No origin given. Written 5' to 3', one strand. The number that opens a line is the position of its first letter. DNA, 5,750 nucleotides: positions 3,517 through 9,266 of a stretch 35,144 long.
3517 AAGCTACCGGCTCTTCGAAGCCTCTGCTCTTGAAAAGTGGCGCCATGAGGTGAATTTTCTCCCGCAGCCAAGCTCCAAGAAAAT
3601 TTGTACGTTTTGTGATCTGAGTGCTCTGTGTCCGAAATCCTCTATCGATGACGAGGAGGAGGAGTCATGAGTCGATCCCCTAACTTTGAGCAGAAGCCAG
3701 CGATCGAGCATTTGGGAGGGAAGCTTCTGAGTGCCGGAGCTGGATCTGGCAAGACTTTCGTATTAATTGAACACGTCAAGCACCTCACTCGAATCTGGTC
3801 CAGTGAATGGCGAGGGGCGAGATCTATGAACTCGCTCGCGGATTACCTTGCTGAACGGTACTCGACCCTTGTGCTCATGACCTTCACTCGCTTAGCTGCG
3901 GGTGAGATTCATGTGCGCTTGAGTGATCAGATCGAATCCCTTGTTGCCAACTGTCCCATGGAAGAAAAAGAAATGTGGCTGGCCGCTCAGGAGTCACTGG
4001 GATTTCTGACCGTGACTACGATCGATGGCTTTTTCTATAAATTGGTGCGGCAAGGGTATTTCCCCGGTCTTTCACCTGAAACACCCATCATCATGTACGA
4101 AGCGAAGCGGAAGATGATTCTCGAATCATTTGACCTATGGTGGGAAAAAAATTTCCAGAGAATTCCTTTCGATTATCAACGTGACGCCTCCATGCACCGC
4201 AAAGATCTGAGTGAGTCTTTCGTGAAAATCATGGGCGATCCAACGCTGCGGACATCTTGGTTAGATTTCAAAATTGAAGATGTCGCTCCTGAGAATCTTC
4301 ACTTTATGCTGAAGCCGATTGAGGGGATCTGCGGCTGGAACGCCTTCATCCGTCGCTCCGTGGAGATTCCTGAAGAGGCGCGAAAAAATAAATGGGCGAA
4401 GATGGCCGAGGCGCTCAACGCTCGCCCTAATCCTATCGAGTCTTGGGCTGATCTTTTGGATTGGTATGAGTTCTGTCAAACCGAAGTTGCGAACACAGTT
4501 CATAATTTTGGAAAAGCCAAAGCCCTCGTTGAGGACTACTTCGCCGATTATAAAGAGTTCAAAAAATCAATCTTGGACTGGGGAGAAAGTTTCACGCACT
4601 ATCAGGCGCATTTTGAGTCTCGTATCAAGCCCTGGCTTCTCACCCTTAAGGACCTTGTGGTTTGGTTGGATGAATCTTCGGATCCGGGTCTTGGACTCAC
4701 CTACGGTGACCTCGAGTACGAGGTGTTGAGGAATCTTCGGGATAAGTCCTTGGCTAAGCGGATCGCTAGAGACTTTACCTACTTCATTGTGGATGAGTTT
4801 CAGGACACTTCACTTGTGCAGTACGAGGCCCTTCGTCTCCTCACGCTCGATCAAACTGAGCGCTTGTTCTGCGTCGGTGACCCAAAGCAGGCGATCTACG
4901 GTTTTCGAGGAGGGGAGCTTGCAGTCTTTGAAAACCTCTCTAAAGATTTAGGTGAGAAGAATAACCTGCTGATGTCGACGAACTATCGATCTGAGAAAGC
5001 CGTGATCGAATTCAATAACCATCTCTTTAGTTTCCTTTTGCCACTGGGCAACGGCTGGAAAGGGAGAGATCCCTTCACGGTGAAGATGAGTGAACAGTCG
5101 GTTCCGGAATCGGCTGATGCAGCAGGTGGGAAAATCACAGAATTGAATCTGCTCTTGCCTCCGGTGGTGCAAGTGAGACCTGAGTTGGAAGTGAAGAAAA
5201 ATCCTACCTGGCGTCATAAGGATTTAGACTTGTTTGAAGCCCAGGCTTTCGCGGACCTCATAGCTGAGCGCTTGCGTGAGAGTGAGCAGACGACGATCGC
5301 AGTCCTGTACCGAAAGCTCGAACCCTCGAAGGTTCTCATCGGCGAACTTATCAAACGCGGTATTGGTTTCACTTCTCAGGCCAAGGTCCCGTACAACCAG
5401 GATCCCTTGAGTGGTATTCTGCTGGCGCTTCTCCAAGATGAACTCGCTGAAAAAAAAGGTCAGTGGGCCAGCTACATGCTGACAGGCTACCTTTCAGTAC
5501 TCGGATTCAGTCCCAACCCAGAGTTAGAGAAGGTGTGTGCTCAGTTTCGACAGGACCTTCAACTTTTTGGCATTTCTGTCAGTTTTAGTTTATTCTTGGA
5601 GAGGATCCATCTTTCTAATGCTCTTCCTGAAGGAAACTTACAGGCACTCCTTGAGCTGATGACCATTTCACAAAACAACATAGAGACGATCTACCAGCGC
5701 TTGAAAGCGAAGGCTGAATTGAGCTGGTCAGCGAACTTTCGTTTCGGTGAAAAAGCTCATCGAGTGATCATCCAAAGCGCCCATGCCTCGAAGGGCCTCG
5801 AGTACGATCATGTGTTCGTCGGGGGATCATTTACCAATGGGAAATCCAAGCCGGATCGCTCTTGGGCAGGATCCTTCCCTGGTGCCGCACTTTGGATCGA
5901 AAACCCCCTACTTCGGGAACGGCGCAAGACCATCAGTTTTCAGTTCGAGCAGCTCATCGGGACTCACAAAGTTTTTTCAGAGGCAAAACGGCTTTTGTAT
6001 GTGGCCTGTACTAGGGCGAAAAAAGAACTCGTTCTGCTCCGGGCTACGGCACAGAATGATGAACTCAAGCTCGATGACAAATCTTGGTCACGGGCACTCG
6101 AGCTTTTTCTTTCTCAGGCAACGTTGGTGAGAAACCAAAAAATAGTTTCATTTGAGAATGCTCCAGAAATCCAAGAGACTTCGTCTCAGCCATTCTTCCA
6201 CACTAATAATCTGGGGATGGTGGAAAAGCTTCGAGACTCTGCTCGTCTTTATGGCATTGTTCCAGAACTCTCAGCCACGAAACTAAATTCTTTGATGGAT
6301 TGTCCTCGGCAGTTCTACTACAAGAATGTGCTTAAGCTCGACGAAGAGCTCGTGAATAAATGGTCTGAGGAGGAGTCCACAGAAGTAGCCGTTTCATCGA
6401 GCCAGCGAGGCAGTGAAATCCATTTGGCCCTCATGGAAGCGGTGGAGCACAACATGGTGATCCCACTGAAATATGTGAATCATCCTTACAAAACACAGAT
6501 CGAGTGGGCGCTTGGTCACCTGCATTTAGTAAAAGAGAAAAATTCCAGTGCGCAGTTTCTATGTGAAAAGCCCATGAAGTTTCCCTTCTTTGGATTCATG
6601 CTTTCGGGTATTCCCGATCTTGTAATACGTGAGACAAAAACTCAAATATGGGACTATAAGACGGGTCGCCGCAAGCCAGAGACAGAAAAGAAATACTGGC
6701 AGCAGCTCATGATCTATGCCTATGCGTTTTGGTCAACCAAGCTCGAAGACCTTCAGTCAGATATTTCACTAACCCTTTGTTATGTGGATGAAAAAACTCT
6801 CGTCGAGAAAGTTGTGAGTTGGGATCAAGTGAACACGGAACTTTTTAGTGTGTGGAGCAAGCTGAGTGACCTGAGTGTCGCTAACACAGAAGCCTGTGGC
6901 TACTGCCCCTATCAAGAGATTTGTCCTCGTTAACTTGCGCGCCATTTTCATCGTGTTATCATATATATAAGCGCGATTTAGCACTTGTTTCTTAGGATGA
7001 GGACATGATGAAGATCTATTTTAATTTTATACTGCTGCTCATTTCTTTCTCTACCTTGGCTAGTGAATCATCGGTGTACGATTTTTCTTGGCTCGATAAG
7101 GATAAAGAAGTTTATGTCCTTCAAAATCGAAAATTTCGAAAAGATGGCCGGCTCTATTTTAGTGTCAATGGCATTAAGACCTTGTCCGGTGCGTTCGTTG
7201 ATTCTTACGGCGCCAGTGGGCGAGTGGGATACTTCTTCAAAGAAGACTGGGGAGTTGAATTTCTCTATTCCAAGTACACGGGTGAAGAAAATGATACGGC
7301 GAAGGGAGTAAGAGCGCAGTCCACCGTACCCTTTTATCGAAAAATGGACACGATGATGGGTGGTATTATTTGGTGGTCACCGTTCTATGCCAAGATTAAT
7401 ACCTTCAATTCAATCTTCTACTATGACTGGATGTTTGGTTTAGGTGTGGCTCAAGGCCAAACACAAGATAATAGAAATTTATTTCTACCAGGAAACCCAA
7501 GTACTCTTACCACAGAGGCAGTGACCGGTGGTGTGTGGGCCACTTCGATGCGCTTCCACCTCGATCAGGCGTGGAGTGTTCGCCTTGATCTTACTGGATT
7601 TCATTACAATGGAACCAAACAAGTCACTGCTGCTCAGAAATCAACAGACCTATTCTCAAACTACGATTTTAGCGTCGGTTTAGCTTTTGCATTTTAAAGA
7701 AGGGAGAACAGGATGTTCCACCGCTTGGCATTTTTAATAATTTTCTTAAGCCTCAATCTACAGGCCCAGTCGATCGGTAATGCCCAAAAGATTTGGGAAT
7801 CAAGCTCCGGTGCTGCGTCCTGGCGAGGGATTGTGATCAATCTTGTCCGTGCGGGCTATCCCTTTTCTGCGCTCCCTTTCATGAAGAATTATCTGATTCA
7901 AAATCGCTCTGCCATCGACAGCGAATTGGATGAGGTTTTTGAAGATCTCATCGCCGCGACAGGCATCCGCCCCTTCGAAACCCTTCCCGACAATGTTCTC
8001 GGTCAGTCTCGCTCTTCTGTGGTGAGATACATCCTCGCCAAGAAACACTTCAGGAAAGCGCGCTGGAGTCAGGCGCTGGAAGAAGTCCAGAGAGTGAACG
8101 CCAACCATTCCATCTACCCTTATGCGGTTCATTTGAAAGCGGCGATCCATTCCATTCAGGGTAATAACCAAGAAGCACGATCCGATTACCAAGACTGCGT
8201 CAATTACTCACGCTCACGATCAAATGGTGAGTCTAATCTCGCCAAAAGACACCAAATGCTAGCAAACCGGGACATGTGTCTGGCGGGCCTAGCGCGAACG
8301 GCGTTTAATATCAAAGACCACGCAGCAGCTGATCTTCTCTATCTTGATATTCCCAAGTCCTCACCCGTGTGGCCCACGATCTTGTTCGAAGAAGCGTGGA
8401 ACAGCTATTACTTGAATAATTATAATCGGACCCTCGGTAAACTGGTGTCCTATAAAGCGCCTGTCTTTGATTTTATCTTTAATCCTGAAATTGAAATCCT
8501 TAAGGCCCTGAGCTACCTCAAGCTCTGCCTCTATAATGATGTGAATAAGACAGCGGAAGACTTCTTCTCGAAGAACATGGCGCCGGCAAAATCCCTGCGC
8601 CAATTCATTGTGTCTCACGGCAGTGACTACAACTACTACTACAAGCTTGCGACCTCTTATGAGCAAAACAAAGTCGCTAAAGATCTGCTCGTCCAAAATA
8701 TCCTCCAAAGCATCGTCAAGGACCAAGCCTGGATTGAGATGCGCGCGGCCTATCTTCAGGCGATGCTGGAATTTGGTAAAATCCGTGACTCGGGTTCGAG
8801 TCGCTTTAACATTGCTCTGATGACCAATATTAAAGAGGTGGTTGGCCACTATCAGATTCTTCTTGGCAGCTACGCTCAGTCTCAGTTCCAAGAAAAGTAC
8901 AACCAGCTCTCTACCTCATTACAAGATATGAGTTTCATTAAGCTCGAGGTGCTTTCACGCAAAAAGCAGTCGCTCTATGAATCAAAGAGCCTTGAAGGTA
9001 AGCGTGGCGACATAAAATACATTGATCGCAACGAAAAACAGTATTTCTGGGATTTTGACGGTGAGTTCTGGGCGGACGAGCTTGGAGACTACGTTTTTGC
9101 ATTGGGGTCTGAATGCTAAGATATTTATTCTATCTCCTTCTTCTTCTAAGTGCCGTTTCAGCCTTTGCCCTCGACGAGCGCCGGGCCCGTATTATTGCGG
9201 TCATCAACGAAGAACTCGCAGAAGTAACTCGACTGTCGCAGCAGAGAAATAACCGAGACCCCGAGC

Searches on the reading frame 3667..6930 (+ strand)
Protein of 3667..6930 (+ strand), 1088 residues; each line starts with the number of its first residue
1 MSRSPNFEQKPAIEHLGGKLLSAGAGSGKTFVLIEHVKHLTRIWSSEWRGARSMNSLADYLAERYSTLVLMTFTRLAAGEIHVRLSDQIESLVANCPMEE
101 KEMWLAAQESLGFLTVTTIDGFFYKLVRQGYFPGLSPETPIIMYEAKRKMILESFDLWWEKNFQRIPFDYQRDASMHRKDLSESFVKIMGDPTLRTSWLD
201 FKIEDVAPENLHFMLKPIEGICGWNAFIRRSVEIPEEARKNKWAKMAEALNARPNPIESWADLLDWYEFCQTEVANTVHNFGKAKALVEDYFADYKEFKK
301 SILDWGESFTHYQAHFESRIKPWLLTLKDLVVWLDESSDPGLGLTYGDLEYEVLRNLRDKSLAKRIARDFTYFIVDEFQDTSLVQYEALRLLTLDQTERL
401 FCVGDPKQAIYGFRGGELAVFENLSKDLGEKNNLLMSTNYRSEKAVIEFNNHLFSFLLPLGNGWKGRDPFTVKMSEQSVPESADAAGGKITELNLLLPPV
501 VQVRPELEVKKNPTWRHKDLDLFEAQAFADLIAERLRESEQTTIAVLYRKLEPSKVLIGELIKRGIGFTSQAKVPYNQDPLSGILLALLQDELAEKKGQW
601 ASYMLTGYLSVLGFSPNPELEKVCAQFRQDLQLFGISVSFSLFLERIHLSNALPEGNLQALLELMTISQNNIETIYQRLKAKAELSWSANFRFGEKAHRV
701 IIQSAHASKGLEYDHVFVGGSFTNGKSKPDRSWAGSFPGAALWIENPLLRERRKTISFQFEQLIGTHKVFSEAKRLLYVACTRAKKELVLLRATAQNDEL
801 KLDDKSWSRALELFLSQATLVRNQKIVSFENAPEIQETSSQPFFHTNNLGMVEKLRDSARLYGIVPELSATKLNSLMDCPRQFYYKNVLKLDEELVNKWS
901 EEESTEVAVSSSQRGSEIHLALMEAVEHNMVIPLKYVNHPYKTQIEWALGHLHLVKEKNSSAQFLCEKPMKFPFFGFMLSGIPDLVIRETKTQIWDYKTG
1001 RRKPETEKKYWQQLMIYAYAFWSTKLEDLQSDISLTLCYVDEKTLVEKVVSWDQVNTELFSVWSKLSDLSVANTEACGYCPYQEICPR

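Call 59: search_protein_families(library=pfam, proteins=[window:3667-6930:+], max_evalue=0.001)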
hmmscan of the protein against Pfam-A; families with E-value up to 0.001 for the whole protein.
window:3667-6930:+ (1088 aa): 7 families
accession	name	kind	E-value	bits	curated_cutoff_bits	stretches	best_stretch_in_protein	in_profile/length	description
PF00580.27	UvrD-helicase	-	1.7e-33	116.9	23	1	6-427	2-269/271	UvrD/REP helicase N-terminal domain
PF12705.13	PDDEXK_1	-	5.8e-25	89.1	22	1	867-1087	1-247/247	PD-(D/E)XK nuclease superfamily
PF13361.12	UvrD_C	-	5.1e-15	56.2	25.6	1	671-790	259-345/350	UvrD-like helicase C-terminal domain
PF13245.12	AAA_19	-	2e-12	47.9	25.1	1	275-414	65-134/134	AAA domain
PF13538.12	UvrD_C_2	-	5.2e-08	33.1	27.4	1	766-791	27-52/52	UvrD-like helicase C-terminal domain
PF01443.25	Viral_helicase1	-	7.4e-05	23.1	21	0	361-414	49-102/228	Viral superfamily 1 RNA helicase core domain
PF13604.12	AAA_30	-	0.00072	19.8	27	0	363-409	83-128/191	AAA domain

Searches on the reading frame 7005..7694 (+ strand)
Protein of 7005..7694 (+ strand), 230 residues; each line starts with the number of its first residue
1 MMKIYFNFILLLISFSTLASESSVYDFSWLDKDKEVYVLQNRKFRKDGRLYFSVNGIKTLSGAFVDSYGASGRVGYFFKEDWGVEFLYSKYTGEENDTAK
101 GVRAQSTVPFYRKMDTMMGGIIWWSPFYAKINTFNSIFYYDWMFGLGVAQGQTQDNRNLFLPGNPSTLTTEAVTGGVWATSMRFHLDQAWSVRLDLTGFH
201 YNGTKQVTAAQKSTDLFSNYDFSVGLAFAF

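Call 59: search_protein_families(library=pfam, proteins=[window:7005-7694:+], max_evalue=0.001)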
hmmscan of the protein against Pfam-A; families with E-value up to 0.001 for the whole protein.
window:7005-7694:+ (230 aa): 1 family
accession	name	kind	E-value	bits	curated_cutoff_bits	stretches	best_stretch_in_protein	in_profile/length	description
PF13505.12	OMP_b-brl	-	0.0003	21.4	28.7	1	64-230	39-175/175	Outer membrane protein beta-barrel domain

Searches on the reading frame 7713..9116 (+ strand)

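Call 59: search_protein_families(library=pfam, proteins=[window:7713-9116:+], max_evalue=0.001)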
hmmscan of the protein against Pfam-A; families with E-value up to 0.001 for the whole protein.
window:7713-9116:+ (468 aa): 0 families

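Call 80: search_protein_families(library=ncbifam, proteins=[window:7713-9116:+], max_evalue=0.01)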
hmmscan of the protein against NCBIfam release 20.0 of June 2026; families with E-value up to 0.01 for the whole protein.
window:7713-9116:+ (468 aa): 2 families
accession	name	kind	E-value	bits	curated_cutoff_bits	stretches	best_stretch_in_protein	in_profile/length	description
NF033756.1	gliding_GltC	equivalog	1.8e-34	119.5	450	1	118-468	254-619/622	adventurous gliding motility protein GltC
TIGR02917.1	PEP_TPR_lipo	equivalog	0.003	15.5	312.2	1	99-180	428-509/899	XrtA/PEP-CTERM system TPR-repeat protein PrsT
